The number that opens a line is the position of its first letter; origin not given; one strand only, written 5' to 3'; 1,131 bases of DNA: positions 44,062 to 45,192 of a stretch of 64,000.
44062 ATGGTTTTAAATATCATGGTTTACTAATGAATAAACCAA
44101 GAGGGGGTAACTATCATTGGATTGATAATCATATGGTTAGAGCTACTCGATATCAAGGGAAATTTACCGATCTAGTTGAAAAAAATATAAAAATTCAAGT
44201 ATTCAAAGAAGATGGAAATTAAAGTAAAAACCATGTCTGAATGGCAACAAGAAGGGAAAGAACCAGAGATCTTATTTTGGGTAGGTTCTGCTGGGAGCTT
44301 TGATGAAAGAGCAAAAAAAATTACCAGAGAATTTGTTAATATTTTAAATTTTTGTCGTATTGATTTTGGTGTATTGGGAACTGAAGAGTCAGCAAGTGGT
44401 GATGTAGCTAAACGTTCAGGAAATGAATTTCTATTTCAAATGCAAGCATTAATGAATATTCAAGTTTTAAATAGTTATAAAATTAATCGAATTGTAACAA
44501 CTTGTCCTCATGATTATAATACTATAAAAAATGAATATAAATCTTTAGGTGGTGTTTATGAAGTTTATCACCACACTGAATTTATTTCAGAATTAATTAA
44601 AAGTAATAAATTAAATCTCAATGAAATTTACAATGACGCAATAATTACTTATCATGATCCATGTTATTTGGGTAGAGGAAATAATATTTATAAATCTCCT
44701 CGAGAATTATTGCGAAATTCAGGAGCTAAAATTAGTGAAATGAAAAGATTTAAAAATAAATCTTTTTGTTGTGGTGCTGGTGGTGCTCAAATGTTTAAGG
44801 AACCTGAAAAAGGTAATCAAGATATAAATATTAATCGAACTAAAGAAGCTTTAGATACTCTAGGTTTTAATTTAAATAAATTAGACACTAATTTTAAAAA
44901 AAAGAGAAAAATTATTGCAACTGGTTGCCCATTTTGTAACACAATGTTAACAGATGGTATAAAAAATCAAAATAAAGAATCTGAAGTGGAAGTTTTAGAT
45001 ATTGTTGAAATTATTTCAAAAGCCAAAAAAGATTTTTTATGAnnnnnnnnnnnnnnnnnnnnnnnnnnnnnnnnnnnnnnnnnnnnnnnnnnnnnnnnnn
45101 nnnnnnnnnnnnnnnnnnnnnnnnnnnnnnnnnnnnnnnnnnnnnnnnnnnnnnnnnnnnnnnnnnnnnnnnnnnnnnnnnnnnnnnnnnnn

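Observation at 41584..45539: Translationally coupled envelope cluster: orphan MlaD + split HdrED/DsrMK-like Fe-S/CCG oxidoreductase + HAD-like + unknown protein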

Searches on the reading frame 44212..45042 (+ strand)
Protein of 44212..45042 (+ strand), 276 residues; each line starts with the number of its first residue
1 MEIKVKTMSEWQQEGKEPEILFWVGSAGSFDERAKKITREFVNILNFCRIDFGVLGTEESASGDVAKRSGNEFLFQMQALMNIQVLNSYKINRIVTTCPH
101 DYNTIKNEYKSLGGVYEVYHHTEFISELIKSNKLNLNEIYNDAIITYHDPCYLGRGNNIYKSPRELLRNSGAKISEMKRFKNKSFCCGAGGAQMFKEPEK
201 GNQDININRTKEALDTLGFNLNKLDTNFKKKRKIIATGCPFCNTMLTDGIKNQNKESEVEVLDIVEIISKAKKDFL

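Call 3: search_protein_families(library=pfam, proteins=[window:44212-45042:+], max_evalue=0.01)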
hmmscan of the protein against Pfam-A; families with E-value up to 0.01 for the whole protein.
window:44212-45042:+ (276 aa): 2 families
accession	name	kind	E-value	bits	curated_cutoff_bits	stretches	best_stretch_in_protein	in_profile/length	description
PF02754.22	CCG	-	4.9e-17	62.2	20.6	1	145-246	1-84/85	Cysteine-rich domain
PF03975.18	CheD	-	0.0036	17.9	25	1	186-235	43-96/108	CheD chemotactic sensory transduction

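Call 4: search_protein_families(library=ncbifam, proteins=[window:44212-45042:+], max_evalue=0.01)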
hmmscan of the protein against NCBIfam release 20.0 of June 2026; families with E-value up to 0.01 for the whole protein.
window:44212-45042:+ (276 aa): 8 families
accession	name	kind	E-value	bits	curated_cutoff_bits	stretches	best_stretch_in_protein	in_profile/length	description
NF004898.0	PRK06259.1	equivalog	1.7e-29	102.8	385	1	11-271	255-487/488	fumarate reductase (CoM/CoB) subunit TfrB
NF045670.1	quin_L_LdhH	equivalog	2.9e-20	72.1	800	1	18-268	467-705/706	L-lactate dehydrogenase (quinone) large subunit LdhH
NF045724.1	ferredox_TmcB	equivalog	5.3e-16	58.2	735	1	42-262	208-420/430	electron transfer complex ferredoxin TmcB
NF045796.1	DsrK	equivalog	3e-14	52.5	400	1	116-195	297-376/453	sulfate reduction electron transfer complex DsrMKJOP subunit DsrK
NF045663.1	diclust_near_Sec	equivalog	5.5e-11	41.3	530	1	63-207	461-598/759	pyridine nucleotide-disulfide oxidoreductase/dicluster-binding protein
NF045711.1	sulf_resp_HmcF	equivalog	1.2e-07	30.9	750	1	115-192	306-384/457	sulfate respiration complex iron-sulfur protein HmcF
NF008434.0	PRK11274.1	equivalog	2.4e-05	23.4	333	1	118-202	275-359/409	glycolate oxidase subunit GlcF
TIGR03288.1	CoB_CoM_SS_B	equivalog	0.0031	16.8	345.15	0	114-249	114-240/290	CoB--CoM heterodisulfide reductase subunit B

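Call 9: search_solved_structures(query=window:44212-45042:+, max_evalue=1, show_alignments=2)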
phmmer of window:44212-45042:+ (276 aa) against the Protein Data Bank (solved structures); distinct sequences matched with E-value up to 1: 4.
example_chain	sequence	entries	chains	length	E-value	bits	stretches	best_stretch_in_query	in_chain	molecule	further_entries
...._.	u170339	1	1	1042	3.2e-61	210.1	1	19-268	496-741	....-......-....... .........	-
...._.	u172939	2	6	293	0.067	15.6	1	110-198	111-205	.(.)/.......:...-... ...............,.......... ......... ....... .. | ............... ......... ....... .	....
8rvv_B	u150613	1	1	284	0.12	14.7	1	164-249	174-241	H(2):CoB-CoM heterodisulfide,ferredoxin reductase subunit B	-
8rvu_b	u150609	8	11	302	0.15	14.4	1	164-249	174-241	H(2):CoB-CoM heterodisulfide,ferredoxin reductase subunit B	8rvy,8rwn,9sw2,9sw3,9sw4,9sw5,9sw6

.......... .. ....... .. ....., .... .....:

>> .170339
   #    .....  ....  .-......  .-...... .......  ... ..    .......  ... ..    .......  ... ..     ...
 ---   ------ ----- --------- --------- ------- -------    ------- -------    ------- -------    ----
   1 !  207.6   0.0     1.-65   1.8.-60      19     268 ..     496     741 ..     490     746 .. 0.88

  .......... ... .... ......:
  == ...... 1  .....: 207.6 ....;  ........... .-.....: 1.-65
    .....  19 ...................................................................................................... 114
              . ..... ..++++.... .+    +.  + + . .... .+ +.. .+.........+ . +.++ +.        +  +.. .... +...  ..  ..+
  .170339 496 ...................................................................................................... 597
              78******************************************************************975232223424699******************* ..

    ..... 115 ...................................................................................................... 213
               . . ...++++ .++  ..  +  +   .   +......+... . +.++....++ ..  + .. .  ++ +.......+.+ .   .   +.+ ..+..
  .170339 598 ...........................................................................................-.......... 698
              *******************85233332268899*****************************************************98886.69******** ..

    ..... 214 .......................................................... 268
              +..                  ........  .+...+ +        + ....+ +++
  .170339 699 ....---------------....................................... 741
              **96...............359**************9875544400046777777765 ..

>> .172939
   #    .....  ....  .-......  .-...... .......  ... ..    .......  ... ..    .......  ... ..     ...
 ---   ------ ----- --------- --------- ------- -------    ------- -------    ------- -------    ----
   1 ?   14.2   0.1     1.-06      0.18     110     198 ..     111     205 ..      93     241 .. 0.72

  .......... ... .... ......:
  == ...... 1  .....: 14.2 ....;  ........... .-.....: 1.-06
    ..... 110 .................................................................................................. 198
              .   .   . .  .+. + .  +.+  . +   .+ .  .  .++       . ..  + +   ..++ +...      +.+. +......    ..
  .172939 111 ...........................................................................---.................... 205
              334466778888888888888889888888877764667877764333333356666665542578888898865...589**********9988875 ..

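Call 20: find_homologous_proteins(query=window:44212-45042:+, max_evalue=1e-10)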
Query window:44212-45042:+ (276 aa): 8000 proteins with E <= 1e-10 among 8000 candidates; the best 120 are listed.
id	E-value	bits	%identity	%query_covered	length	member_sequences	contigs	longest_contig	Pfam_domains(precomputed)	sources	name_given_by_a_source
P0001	5.8e-183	624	100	100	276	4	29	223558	PF02754.22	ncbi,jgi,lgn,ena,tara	tara:strand:+ start:4136 stop:4966 length:831 start_codon:yes stop_codon:yes gene_type:complete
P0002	8.3e-183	624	100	100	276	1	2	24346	PF02754.22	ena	-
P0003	1.1e-181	620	100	100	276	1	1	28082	PF02754.22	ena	-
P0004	5.6e-176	601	96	100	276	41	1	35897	PF02754.22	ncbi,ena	-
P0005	2.3e-146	504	81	100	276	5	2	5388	PF02754.22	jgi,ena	-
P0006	9.2e-136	469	74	99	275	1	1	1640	PF02754.22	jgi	-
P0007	1.2e-135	469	77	100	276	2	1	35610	PF02754.22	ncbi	-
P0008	1.6e-134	465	77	100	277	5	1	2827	PF02754.22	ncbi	-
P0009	1.7e-134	465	76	99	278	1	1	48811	PF02754.22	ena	-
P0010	3.2e-134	464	75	99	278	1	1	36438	PF02754.22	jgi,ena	-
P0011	4.0e-133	461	75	100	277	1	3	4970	PF02754.22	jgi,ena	-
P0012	4.3e-132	457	73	100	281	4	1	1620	PF02754.22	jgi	-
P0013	6.1e-128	444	72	100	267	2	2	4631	PF02754.22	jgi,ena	-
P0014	5.6e-126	437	71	99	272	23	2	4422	PF02754.22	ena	-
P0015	1.9e-124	432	70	99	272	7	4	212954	PF02754.22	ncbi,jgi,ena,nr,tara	ncbi:MAG: CoB--CoM heterodisulfide reductase [Flavobacteriales bacterium]|nr:CoB--CoM heterodisulfid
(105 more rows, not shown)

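Call 27: find_related_loci(query=A1, collection=genome_contigs, flank=10000)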
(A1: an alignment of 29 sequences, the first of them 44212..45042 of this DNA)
Query A1 (276 aa) in genome_contigs; peptide patterns used: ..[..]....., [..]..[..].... (x = any residue, [..] = any of these).
600 stretches matched a pattern (row limit reached: there are more); 591 encode a relative of the query (tblastn E <= 1e-3); the best 80 are kept; 80 distinct loci.
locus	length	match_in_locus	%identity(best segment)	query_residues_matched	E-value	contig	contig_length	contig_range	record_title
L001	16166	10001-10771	67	1-272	2e-121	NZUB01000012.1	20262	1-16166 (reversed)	MAG: Flavobacteriales bacterium isolate NAT99 MHASMcontig_296467, whole genome shotgun sequence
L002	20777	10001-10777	61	2-272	1e-114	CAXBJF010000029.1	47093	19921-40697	MAG TPA_asm: uncultured Flavobacteriales bacterium isolate ERR2762114_binner12_Refined_38 genome assembly, contig: ERZ34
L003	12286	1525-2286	62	2-270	1e-113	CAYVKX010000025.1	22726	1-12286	MAG TPA_asm: uncultured Weeksellaceae bacterium isolate binchicken_co147_332 genome assembly, contig: NODE_7617_length_2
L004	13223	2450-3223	61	2-272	1e-112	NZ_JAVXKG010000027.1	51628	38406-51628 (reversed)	MAG: Algoriella sp. isolate CGS6M1-bin12 NODE_540_length_51628_cov_7.913424, whole genome shotgun sequence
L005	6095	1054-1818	61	5-272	1e-111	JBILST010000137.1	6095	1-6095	MAG: Flavobacterium sp. isolate ME2018-07-03_3300044637_group8_bin20 Rohwer_bin916_scaffold_12858_c1, whole genome shotg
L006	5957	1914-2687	60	2-272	7e-112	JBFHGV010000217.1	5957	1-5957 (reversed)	MAG: Arenibacter sp. isolate Mix_sand07.2021.05.G.164 k141_244114_length_5957_cov_8.0000, whole genome shotgun sequence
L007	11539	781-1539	62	2-269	1e-111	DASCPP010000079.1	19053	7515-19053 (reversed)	MAG TPA_asm: Flavobacteriales bacterium isolate Fu_MAG_49 c_000000933607, whole genome shotgun sequence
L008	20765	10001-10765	59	2-269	2e-111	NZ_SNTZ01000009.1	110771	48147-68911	Flagellimonas alvinocaridis strain SCR12 scaffold_8, whole genome shotgun sequence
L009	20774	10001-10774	59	3-273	7e-111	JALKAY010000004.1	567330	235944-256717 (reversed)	Flavobacteriaceae bacterium F08102 scaffold4_size567330, whole genome shotgun sequence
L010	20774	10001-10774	58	3-272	3e-110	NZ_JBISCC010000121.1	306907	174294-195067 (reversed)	Thalassobellus citreus strain MEBiC06459 k141_146, whole genome shotgun sequence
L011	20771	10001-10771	58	3-272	1e-109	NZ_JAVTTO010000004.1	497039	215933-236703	Asprobacillus argus strain S356 NODE_4_length_497039_cov_62.700643, whole genome shotgun sequence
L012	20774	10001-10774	58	2-272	3e-109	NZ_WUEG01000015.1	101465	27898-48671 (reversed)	Muricauda sp. TY007 scaffold_14, whole genome shotgun sequence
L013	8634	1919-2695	58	1-271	3e-109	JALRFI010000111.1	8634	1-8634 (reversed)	MAG: Crocinitomicaceae bacterium isolate LH.15 LH_1045024, whole genome shotgun sequence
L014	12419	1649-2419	59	2-271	6e-109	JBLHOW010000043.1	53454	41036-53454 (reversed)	MAG: Crocinitomix sp. isolate 3300055726_129 Ga0535650_0000534, whole genome shotgun sequence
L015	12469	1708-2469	61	2-270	6e-109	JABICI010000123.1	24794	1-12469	MAG: Flavobacteriales bacterium isolate SI048_bin47 k141_19954, whole genome shotgun sequence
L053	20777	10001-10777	59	1-271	8e-106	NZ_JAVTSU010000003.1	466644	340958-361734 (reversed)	Pedobacter miscanthi strain DE_0302 contig_0003, whole genome shotgun sequence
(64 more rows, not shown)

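Call 47: search_protein_families(library=pfam, proteins=[L053:3592-4074:-, L053:4295-4909:+, L053:5033-6628:-, L053:6903-7259:+, L053:7272-7715:+, L053:8612-9907:+, L053:10916-11422:-, L053:11467-11952:+, L053:12219-14639:+, L053:14699-15427:-], max_evalue=0.001)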
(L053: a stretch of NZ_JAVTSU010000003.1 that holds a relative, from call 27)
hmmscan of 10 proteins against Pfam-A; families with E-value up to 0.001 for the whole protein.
L053:3592-4074:- (160 aa): 4 families
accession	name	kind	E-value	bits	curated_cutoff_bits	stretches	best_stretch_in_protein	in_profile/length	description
PF00583.31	Acetyltransf_1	-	2.3e-20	73.4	20.7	1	32-137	13-116/116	Acetyltransferase (GNAT) family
PF13508.13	Acetyltransf_7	-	7.2e-15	55.6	27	1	52-139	2-84/84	Acetyltransferase (GNAT) domain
PF13673.13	Acetyltransf_10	-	2.5e-09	37.6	23.6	1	46-144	24-114/128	Acetyltransferase (GNAT) domain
PF13302.13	Acetyltransf_3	-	2.4e-05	25.5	25.4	1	3-138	2-138/138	Acetyltransferase (GNAT) domain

L053:4295-4909:+ (204 aa): 1 family
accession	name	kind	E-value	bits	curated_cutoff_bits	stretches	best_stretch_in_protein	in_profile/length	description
PF03168.19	LEA_2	-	0.00026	21.8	25.4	1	87-143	2-58/98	Late embryogenesis abundant protein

L053:5033-6628:- (531 aa): 2 families
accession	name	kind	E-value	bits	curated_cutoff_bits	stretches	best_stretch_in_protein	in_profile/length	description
PF03572.23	Peptidase_S41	-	2.8e-20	73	24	1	240-417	1-127/165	Peptidase family S41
PF17820.7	PDZ_6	-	2.6e-05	24.3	27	1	152-178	2-28/54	PDZ domain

L053:6903-7259:+ (118 aa): 1 family
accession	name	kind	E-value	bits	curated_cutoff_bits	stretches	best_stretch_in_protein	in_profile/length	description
PF08818.16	DUF1801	-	2.3e-15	57.2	27.2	1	18-113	2-85/85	Domain of unknown function (DU1801)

L053:7272-7715:+ (147 aa): 2 families
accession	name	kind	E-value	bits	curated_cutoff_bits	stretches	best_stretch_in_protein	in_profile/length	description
PF08327.17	AHSA1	-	2e-07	31.7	22.1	1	11-138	1-124/125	Activator of Hsp90 ATPase homolog 1-like protein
PF03364.25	Polyketide_cyc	-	0.00078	20.1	23.4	0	10-127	1-80/126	Polyketide cyclase / dehydrase and lipid transport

L053:8612-9907:+ (431 aa): 15 families
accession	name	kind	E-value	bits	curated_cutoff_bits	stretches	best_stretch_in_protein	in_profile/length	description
PF13183.11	Fer4_8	-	2.6e-13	50.7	27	2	342-379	39-68/68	4Fe-4S dicluster domain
PF13187.11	Fer4_9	-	1.4e-11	44.7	27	1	300-378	2-50/52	4Fe-4S dicluster domain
PF13237.11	Fer4_10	-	6.2e-11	42.5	25.5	1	296-376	5-53/53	4Fe-4S dicluster domain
PF12797.12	Fer4_2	-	1.2e-08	34.8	24.5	1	292-312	2-22/22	4Fe-4S binding domain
PF13484.11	Fer4_16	-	1.7e-08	35.5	30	1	299-378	1-66/66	4Fe-4S double cluster binding domain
PF13534.11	Fer4_17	-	7.5e-07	30.1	22.2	1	300-380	2-61/61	4Fe-4S dicluster domain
PF00037.32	Fer4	-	7.8e-07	29.1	21.1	0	365-378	8-21/24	4Fe-4S binding domain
PF12838.12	Fer4_7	-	1.4e-06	29.1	27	1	299-379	1-52/52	4Fe-4S dicluster domain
PF14697.11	Fer4_21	-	1e-05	26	35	0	364-377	40-53/59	4Fe-4S dicluster domain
PF12837.12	Fer4_6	-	1e-05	25.6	25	0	296-313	5-22/24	4Fe-4S binding domain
PF12798.12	Fer4_3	-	1.5e-05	25.9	27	0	300-314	1-15/15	4Fe-4S binding domain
PF13746.11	Fer4_18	-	1.6e-05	25.5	27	0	355-380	51-76/114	4Fe-4S dicluster domain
PF12800.12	Fer4_4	-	2.8e-05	24.5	24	0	298-312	2-16/17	4Fe-4S binding domain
PF17179.9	Fer4_22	-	5.2e-05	24.5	27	0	291-314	72-95/95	4Fe-4S dicluster domain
PF25160.1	LdpA_Fe-S-bd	-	0.00025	21.2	27.6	0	298-313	26-41/49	LdpA Fe-S cluster-binding domain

L053:10916-11422:- (168 aa): 0 families

L053:11467-11952:+ (161 aa): 0 families

L053:12219-14639:+ (806 aa): 2 families
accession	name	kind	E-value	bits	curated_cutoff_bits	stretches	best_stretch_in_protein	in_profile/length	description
PF05170.20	AsmA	-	7.9e-15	55.1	29.8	2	3-181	1-182/607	AsmA family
PF05359.17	DUF748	-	3.4e-06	25.8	50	1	5-187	13-181/1037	Domain of Unknown Function (DUF748)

L053:14699-15427:- (242 aa): 1 family
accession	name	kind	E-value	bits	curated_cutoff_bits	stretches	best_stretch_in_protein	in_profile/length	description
PF00912.28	Transgly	-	2.9e-52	177.1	27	1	69-234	11-177/178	Transglycosylase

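Call 59: search_protein_representatives(protein=window:44212-45042:+)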
Query: 276 residues. Proteins with E-value up to 0.001 (for the whole library): 6761; up to 1e-10: 3679; up to 1e-30: 995. The best 150 are listed.
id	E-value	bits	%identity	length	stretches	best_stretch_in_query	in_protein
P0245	2.2e-91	322.1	60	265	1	4-270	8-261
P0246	4.7e-80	285.0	54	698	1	2-269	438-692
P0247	6.5e-76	271.4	52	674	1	3-269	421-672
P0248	1.5e-74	266.9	60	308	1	48-272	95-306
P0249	1.7e-74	266.8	51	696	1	4-272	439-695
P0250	3.1e-72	259.4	52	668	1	14-271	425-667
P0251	8.8e-71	254.6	51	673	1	19-270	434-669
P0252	3.8e-70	252.5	51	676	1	17-271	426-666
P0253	1.4e-69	250.7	49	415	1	5-271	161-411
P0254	1.8e-69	250.3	61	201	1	2-184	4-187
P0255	1.9e-68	246.9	50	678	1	16-269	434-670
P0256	5.0e-68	245.5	51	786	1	14-271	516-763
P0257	1.0e-66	241.3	49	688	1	14-270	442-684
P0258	2.5e-66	240.0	49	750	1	12-268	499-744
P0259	2.7e-66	239.9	50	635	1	10-269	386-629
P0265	8.4e-65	235.0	46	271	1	13-270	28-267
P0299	1.0e-60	221.6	49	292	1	15-271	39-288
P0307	2.3e-60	220.4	46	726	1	13-269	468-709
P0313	3.5e-60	219.8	45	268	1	3-269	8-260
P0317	6.4e-60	219.0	36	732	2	13-271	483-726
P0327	3.6e-59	216.5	49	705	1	18-269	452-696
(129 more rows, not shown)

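Call 62: list_cluster_members(proteins=[P0246, P0307, P0317, P0327, P0245, P0265, P0313, P0299, P0247, P0249])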
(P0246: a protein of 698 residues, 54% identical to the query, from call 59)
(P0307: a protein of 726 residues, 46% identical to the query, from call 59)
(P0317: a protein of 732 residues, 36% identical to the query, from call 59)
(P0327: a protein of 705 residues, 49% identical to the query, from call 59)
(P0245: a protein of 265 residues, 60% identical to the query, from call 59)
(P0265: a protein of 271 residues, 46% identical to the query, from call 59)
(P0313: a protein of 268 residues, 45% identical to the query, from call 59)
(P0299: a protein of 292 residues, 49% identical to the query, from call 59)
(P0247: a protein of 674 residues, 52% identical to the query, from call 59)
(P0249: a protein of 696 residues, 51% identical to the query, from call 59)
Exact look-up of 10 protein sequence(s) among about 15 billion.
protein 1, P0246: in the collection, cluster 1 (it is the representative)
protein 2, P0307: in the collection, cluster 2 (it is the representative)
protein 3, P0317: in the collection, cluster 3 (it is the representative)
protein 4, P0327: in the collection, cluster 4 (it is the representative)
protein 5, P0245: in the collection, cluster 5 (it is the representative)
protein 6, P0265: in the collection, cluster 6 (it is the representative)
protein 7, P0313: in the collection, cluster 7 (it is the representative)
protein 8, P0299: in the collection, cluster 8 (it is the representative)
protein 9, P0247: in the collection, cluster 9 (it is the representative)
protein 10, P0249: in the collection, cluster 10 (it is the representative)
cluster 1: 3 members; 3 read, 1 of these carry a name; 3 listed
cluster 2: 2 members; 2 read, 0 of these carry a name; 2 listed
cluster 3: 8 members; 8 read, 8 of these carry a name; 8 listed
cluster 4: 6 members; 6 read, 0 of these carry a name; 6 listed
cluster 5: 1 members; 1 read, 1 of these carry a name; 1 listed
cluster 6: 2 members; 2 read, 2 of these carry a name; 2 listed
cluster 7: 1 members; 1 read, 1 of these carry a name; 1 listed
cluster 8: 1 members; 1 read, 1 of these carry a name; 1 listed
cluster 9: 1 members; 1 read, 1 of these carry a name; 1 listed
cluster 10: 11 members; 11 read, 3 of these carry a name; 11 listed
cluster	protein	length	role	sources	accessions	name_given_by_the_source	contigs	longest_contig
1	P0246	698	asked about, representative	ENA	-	-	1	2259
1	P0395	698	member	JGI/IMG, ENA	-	Fe-S oxidoreductase/nitrate reductase gamma subunit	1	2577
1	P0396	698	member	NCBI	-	-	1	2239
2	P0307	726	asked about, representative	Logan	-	-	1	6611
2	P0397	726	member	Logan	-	-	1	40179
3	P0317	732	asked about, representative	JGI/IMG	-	Fe-S oxidoreductase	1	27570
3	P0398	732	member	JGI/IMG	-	Fe-S oxidoreductase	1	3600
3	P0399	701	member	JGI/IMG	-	Fe-S oxidoreductase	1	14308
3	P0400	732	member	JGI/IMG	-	Fe-S oxidoreductase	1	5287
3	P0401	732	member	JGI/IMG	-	Fe-S oxidoreductase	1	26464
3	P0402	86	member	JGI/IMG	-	Fe-S oxidoreductase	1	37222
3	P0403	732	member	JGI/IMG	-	Fe-S oxidoreductase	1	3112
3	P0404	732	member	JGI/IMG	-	Fe-S oxidoreductase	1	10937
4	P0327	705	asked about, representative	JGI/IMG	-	-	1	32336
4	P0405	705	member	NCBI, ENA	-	-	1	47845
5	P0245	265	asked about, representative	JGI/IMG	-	heterodisulfide reductase subunit D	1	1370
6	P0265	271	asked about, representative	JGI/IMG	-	Fe-S oxidoreductase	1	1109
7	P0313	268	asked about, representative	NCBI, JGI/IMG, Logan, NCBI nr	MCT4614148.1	MAG: (Fe-S)-binding protein [Marinifilaceae bacterium] | Fe-S oxidoreductase | (Fe-S)-binding protein [Marinifilaceae bacterium]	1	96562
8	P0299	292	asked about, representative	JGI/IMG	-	Fe-S oxidoreductase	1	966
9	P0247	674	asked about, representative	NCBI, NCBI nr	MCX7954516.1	MAG: heterodisulfide reductase-related iron-sulfur binding cluster [Bacteroidales ... | heterodisulfide reductase-related iron-sulfur binding cluster [Bacteroidales bacterium]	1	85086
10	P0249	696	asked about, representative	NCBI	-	-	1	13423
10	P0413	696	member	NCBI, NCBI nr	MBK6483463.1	MAG: (Fe-S)-binding protein [Chitinophagaceae bacterium] | (Fe-S)-binding protein [Chitinophagaceae bacterium]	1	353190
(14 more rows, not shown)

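Call 63: find_encoding_contigs(protein=P0413, flank=8000, max_places=1)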
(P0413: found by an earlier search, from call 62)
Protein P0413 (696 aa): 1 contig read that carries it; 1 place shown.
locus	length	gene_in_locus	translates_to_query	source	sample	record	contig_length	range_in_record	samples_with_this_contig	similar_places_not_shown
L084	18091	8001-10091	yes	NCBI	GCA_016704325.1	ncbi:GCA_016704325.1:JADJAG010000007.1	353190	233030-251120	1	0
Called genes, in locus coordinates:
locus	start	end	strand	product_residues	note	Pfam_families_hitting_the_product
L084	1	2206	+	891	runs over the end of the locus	PF15902:Sortilin-Vps10 (faint), PF18962:Por_Secre_tail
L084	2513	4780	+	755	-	PF13573:SprB (weak), PF23585:DUF7137 (faint), PF13573:SprB (weak), PF13585:CHU_C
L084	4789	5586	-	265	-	PF00106:adh_short, PF08659:KR, PF13561:adh_short_C2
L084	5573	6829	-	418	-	PF00724:Oxidored_FMN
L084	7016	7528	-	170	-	PF00156:Pribosyltran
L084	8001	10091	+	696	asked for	PF13534:Fer4_17 (faint), PF12797:Fer4_2 (weak), PF13183:Fer4_8, PF13237:Fer4_10, PF13187:Fer4_9, PF13484:Fer4_16 (faint), PF02754:CCG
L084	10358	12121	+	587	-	PF00144:Beta-lactamase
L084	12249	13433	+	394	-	PF01266:DAO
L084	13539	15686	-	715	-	PF00041:fn3, PF16656:Pur_ac_phosph_N (faint), PF00041:fn3, PF25059:FN3_DSCAM-DSCAML_C (weak), PF00884:Sulfatase, PF01663:Phosphodiest (faint), PF16347:SGSH_C, PF18962:Por_Secre_tail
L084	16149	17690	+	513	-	PF14870:PSII_BNR, PF00041:fn3, PF18962:Por_Secre_tail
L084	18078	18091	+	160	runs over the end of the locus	-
